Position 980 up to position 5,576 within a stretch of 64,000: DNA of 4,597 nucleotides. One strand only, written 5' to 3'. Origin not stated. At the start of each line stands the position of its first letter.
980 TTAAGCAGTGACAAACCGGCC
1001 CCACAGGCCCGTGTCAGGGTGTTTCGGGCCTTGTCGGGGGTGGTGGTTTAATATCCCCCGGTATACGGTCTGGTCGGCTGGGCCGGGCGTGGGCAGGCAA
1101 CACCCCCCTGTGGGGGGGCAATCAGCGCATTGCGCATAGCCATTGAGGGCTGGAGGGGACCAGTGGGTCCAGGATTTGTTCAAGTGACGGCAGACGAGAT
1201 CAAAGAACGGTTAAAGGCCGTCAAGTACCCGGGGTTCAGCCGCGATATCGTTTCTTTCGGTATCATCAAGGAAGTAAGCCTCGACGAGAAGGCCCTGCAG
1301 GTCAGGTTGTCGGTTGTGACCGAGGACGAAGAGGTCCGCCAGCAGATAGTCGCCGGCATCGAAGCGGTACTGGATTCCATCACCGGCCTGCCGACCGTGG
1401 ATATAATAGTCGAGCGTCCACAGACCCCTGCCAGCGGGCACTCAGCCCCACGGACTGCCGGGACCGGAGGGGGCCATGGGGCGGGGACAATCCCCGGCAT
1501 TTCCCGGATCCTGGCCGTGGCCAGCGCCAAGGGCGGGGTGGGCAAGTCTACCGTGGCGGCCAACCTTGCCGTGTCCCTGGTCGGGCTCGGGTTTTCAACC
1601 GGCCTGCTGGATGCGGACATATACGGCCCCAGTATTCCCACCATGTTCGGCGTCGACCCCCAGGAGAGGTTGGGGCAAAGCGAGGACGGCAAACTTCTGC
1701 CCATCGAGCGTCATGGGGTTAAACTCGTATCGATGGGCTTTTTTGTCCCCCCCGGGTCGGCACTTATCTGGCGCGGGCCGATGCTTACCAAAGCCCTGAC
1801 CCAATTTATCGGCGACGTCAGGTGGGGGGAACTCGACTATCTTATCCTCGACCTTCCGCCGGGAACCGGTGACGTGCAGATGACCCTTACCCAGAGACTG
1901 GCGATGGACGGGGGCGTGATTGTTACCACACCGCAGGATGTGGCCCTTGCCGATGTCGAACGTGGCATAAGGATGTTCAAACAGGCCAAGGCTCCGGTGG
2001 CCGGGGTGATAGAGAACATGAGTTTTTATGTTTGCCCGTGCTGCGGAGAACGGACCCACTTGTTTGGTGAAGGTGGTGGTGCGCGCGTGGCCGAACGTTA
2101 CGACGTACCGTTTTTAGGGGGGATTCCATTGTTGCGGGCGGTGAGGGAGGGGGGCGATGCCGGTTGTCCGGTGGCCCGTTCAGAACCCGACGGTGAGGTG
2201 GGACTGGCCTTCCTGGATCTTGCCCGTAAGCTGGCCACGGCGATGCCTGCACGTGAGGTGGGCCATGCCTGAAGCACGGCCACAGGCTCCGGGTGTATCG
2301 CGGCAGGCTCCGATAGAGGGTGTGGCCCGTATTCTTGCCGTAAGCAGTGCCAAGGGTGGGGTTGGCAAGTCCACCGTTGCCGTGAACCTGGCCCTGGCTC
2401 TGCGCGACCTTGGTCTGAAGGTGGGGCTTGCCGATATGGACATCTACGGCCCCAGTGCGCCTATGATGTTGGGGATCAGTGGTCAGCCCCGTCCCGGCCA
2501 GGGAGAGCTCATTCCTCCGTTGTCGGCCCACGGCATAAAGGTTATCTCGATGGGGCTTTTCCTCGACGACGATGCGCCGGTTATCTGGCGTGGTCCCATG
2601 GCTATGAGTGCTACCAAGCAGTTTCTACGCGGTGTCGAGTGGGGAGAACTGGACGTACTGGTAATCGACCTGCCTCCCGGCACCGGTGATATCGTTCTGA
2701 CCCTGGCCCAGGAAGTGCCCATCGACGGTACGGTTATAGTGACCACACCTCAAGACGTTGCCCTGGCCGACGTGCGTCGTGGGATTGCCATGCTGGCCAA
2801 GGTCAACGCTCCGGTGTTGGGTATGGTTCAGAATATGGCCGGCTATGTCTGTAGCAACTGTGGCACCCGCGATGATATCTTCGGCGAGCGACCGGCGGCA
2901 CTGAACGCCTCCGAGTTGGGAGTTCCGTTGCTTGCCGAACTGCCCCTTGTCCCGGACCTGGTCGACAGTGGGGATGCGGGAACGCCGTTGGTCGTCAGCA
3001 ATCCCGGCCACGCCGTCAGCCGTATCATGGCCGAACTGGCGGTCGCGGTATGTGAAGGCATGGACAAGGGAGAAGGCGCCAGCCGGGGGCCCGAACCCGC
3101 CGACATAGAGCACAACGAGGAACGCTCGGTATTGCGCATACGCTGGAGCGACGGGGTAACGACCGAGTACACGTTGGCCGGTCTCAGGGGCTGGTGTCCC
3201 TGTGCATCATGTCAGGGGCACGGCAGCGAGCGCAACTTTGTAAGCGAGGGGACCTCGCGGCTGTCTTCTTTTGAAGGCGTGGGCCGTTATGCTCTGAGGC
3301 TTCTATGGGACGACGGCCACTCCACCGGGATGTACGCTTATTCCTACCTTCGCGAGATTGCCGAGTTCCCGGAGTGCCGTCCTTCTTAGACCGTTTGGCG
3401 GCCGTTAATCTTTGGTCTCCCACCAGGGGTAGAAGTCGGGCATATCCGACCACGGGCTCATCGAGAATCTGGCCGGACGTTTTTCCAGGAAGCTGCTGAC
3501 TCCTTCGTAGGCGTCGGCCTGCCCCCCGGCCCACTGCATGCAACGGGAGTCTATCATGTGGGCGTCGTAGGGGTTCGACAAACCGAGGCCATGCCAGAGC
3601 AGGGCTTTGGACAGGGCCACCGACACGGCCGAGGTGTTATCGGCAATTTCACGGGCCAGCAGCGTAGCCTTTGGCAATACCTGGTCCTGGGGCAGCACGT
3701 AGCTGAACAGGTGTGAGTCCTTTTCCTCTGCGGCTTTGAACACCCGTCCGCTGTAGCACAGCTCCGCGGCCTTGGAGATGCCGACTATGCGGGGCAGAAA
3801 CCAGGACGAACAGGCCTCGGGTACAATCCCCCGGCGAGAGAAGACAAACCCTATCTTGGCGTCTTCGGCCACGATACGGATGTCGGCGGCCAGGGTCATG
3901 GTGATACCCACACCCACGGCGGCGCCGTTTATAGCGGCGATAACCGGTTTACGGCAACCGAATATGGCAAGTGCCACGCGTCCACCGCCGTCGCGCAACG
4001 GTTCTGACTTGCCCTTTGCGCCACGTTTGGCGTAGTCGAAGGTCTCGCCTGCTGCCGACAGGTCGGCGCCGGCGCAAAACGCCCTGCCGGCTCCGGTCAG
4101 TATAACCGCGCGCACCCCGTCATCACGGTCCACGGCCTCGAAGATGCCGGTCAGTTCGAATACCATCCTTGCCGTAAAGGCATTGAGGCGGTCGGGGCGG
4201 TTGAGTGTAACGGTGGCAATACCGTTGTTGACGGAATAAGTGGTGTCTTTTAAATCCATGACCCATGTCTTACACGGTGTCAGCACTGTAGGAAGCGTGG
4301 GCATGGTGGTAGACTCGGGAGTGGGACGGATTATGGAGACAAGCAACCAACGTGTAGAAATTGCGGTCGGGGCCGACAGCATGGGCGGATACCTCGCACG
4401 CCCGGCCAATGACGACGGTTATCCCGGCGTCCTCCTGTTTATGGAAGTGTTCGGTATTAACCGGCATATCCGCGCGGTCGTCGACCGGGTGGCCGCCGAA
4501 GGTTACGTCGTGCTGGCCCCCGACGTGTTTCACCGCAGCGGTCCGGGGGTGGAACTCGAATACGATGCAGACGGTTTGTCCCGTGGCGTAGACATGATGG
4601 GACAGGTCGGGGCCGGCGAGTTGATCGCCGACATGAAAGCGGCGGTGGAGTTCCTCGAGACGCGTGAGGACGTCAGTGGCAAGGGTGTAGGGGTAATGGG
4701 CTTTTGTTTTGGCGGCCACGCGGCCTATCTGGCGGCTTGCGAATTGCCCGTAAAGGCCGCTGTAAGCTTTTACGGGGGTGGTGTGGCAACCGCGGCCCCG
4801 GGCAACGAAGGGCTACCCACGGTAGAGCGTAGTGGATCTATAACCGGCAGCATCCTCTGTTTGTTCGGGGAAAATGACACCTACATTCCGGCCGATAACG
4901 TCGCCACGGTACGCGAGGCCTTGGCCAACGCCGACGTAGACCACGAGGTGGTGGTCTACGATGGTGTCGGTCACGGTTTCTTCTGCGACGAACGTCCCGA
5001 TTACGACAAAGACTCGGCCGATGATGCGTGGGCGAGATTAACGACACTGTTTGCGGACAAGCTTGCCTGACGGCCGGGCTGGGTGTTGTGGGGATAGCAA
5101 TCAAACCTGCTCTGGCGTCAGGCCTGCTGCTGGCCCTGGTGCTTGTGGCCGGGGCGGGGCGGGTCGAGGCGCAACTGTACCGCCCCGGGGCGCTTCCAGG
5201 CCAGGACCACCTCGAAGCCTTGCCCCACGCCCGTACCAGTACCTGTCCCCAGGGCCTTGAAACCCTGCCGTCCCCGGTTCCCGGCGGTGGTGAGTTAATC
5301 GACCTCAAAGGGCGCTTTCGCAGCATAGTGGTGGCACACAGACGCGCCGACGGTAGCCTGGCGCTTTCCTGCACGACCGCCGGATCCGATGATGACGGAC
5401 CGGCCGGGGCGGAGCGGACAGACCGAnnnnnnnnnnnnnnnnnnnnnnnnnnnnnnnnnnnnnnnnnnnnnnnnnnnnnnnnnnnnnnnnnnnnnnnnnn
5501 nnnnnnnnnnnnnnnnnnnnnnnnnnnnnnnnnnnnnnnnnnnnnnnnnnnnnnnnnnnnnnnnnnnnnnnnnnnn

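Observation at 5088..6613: Candidate small secreted protein translationally coupled (ATGA) to a secreted HExxH metalloprotease that carries dockerin repeats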

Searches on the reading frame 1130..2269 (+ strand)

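Call 55: search_protein_families(library=pfam, proteins=[window:1130-2269:+], max_evalue=0.001)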
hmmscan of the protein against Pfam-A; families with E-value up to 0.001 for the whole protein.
window:1130-2269:+ (380 aa): 4 families
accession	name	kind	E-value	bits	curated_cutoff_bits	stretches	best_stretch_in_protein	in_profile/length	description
PF10609.15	ParA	-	2.6e-95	318.9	27.1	1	124-368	2-245/246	NUBPL iron-transfer P-loop NTPase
PF01656.29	CbiA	-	2.4e-10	40.9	25.4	1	128-303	1-81/125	CobQ/CobB/MinD/ParA nucleotide binding domain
PF13614.12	AAA_31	-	1.9e-08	34.9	27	1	126-164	2-40/177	AAA domain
PF09140.17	MipZ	-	0.00019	21.3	20.7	1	127-164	2-39/262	ATPase MipZ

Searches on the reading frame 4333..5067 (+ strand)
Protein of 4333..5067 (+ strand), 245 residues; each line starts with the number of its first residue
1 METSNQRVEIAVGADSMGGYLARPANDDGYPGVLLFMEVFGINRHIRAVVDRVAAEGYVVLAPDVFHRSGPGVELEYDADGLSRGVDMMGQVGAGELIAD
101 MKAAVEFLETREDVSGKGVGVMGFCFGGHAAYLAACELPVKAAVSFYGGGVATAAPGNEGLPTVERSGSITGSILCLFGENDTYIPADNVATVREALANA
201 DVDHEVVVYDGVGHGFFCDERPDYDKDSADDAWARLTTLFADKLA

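Call 3: search_protein_families(library=pfam, proteins=[window:4333-5067:+], max_evalue=1)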
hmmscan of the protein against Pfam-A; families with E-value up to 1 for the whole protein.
window:4333-5067:+ (245 aa): 13 families
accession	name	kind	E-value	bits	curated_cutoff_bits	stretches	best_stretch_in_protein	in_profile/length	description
PF01738.24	DLH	-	1.4e-53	182.1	21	1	17-242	1-215/217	Dienelactone hydrolase family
PF08840.17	BAAT_C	-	1.5e-07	32.1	20.9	1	103-154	8-60/210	BAAT / Acyl-CoA thioester hydrolase C terminal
PF00326.27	Peptidase_S9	-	4.4e-07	30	22.6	2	170-218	143-191/213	Prolyl oligopeptidase family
PF12146.15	Hydrolase_4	-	0.00078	19.2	27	1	164-219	184-237/239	Serine aminopeptidase, S33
PF09752.15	ABHD18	-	0.015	14.9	21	0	97-143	158-201/351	Alpha/beta hydrolase domain containing 18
PF07224.18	Chlorophyllase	-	0.02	14.1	26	1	22-74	34-86/301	Chlorophyllase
PF12697.13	Abhydrolase_6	-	0.033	15.3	26.3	1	50-146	20-85/217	Alpha/beta hydrolase family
PF20434.5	BD-FAE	-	0.038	13.9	26.8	1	95-136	64-108/215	BD-FAE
PF02129.25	Peptidase_S15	-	0.054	13.6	23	1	83-138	65-116/262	X-Pro dipeptidyl-peptidase (S15 family)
PF08386.16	Abhydrolase_4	-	0.086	13.4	21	1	171-217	34-76/103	TAP-like protein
PF07859.19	Abhydrolase_3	-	0.18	12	25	0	188-217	180-209/210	alpha/beta hydrolase fold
PF11134.13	Phage_stabilise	-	0.18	10.8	25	1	60-89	33-62/469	Phage stabilisation protein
PF03959.19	FSH1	-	0.28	11.3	21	1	100-210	84-196/211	Serine hydrolase (FSH1)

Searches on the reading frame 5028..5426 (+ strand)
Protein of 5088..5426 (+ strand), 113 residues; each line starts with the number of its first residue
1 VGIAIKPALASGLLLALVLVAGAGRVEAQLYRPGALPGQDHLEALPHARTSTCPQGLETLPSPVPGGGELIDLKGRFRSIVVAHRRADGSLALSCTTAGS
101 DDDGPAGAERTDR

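Call 3: search_protein_families(library=pfam, proteins=[window:5088-5426:+, window:5028-5426:+], max_evalue=1)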
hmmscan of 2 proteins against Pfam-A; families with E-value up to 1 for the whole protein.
window:5088-5426:+ (113 aa): 0 families

window:5028-5426:+ (133 aa): 0 families

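Call 4: search_protein_families(library=ncbifam, proteins=[window:5088-5426:+], max_evalue=1)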
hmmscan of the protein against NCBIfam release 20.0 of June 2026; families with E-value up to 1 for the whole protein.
window:5088-5426:+ (113 aa): 1 family
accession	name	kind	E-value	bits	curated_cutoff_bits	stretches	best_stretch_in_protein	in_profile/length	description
NF047450.1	post-PEP-CTERM_1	domain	1.8e-05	25.5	28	1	43-98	23-79/82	post-PEP-CTERM-1 domain-containing protein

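Call 6: find_homologous_proteins(query=window:5088-5426:+, max_evalue=0.01)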
Query window:5088-5426:+ (113 aa): 2 proteins with E <= 0.01 among 76 candidates.
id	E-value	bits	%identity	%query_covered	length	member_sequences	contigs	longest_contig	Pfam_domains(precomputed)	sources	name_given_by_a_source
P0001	2.1e-65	236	99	100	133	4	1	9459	-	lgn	-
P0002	1.0e-43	166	76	100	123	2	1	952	-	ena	-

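Call 9: find_encoding_contigs(protein=P0002, flank=5000)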
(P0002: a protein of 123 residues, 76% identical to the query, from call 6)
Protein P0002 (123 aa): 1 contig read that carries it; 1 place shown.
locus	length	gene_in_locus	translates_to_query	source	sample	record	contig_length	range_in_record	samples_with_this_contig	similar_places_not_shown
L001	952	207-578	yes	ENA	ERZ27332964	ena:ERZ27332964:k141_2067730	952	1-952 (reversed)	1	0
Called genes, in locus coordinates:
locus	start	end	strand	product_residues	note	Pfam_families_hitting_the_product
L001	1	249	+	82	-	?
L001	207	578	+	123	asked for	-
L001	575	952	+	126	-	?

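Call 30: search_protein_families(library=ncbifam, alignment_id=A4, max_evalue=0.01)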
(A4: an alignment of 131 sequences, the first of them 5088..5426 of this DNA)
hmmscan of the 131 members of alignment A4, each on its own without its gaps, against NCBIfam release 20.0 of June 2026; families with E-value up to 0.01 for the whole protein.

A. member 1, window:5088-5426:+ (113 aa): 1 family
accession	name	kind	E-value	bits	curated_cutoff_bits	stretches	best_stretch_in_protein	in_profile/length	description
NF047450.1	post-PEP-CTERM_1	domain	1.8e-05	25.5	28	1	43-98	23-79/82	post-PEP-CTERM-1 domain-containing protein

B. families by the number of members that match (of 131 scanned): 3 families
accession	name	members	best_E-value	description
NF047450.1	post-PEP-CTERM_1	123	2.8e-15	post-PEP-CTERM-1 domain-containing protein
NF038186.1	YPDG_rpt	2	0.0074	YPDG domain-containing protein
NF008327.0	PRK11114.2-1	1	0.0047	cellulose biosynthesis cyclic di-GMP-binding regulatory protein BcsB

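Call 32: search_solved_structures(query=A4, max_evalue=10)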
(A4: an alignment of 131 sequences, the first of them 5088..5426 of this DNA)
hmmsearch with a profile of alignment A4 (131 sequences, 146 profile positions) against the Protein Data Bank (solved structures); distinct sequences matched with E-value up to 10: 1.
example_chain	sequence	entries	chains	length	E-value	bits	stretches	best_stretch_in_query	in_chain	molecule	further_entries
6s5w_A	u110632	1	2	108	0.035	17.5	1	23-67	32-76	Surface protein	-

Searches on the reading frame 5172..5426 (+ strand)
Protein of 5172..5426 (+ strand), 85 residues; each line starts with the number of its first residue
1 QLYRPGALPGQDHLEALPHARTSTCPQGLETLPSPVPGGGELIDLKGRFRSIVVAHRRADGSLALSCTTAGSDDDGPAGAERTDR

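Call 18: search_protein_representatives(protein=window:5172-5426:+)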
Query: 85 residues. Proteins with E-value up to 0.001 (for the whole library): 134; up to 1e-10: 2; up to 1e-30: 1. The best 134 are listed.
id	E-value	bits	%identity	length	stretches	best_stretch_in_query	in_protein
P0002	8.6e-32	124.9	82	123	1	1-73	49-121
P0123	9.3e-12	61.0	50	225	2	5-66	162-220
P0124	8.2e-09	51.5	33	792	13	7-81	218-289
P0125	1.4e-08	50.8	42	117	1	9-81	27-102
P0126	1.6e-08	50.6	48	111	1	22-71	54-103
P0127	3.4e-08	49.6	49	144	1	16-72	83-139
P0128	2.3e-07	46.9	42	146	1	14-77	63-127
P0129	2.6e-07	46.7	51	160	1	5-66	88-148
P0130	3.1e-07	46.5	45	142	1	17-80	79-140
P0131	3.7e-07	46.3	54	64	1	18-65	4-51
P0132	4.1e-07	46.1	48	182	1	21-70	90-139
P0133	7.5e-07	45.3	41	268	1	12-69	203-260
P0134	1.2e-06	44.7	57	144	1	20-66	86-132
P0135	1.3e-06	44.5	49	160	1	20-68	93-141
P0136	1.7e-06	44.2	44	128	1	6-68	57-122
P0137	1.7e-06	44.2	46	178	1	7-73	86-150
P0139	2.4e-06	43.7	47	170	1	23-80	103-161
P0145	4.6e-06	42.8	47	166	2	17-65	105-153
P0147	4.8e-06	42.7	50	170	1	22-69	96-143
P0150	6.4e-06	42.3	39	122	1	17-72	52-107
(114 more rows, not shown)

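Call 89: list_cluster_members(proteins=[P0126, P0127, P0129, P0132, P0134, P0137, P0139, P0145, P0147, P0150])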
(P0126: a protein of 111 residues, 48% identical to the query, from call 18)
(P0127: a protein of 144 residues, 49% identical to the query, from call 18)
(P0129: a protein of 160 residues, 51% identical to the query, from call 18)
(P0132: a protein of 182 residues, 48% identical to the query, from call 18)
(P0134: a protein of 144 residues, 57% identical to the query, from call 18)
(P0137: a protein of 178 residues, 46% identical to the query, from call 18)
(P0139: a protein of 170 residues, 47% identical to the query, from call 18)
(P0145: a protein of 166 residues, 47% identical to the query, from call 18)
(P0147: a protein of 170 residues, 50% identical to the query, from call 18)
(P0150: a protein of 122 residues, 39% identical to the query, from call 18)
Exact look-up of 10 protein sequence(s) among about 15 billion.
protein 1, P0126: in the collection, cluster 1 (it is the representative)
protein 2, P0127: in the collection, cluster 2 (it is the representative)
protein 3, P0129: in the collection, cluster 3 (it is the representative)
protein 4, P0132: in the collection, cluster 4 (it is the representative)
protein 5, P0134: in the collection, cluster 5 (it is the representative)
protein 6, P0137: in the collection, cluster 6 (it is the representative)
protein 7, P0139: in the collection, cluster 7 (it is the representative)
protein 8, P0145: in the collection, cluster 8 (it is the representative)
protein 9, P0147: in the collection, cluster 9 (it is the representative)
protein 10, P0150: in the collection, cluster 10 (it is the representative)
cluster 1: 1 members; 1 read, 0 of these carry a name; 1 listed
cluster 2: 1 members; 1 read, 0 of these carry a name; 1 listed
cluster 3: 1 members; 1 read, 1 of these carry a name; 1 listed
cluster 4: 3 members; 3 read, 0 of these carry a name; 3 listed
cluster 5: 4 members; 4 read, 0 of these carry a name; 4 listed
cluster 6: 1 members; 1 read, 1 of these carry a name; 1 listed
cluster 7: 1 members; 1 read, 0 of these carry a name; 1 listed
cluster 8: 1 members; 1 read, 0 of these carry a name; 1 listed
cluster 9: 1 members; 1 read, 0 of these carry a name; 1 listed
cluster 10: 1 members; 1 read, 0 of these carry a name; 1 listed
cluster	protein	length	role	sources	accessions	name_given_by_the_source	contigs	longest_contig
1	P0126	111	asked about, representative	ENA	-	-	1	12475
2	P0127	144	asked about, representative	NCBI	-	-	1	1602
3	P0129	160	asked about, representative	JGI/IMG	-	hypothetical protein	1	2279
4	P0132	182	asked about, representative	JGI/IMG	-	-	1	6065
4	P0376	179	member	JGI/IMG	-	-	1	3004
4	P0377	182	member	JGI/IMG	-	-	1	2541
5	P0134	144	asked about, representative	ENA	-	-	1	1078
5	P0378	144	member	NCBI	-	-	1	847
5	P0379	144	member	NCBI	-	-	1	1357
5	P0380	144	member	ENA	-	-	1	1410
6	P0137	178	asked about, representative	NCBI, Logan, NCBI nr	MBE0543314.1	MAG: hypothetical protein IH623_18365 [Verrucomicrobia bacterium] | hypothetical protein [Verrucomicrobiota bacterium]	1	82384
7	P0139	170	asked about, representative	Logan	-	-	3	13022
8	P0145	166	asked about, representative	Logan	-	-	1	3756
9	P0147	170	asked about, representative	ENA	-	-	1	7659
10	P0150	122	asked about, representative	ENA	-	-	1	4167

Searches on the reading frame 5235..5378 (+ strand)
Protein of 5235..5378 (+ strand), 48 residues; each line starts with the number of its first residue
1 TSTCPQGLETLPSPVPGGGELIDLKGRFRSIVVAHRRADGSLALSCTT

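Call 48: find_related_loci(query=A5, collection=metagenome_contigs, flank=3000)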
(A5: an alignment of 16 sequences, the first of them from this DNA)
Query A5 (48 aa) in metagenome_contigs; peptide patterns used: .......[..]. (x = any residue, [..] = any of these).
186 stretches matched a pattern; 43 encode a relative of the query (tblastn E <= 1e-3); 43 distinct loci.
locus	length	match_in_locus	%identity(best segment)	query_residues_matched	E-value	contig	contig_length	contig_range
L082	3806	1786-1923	59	2-47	1e-13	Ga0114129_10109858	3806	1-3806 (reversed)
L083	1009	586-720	51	2-46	2e-12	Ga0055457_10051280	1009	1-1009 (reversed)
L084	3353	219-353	53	2-46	5e-12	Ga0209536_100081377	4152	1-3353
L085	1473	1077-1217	47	2-48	1e-11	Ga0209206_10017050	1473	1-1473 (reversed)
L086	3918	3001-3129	51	2-44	2e-11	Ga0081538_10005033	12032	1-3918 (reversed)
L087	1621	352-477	55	3-44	3e-11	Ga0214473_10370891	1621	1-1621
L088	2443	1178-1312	49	2-46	9e-11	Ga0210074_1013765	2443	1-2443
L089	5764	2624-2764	49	2-48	8e-11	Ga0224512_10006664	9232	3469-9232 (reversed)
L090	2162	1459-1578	55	1-40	2e-10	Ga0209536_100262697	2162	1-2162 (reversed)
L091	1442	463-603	49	2-48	3e-10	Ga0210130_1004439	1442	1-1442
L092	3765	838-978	49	2-48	3e-10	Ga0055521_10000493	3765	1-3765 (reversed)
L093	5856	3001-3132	50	1-44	8e-10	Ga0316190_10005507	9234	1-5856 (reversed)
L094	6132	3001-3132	50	1-44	8e-10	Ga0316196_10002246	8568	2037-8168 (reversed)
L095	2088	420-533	55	8-45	1e-9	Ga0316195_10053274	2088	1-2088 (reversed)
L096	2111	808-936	47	2-44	2e-9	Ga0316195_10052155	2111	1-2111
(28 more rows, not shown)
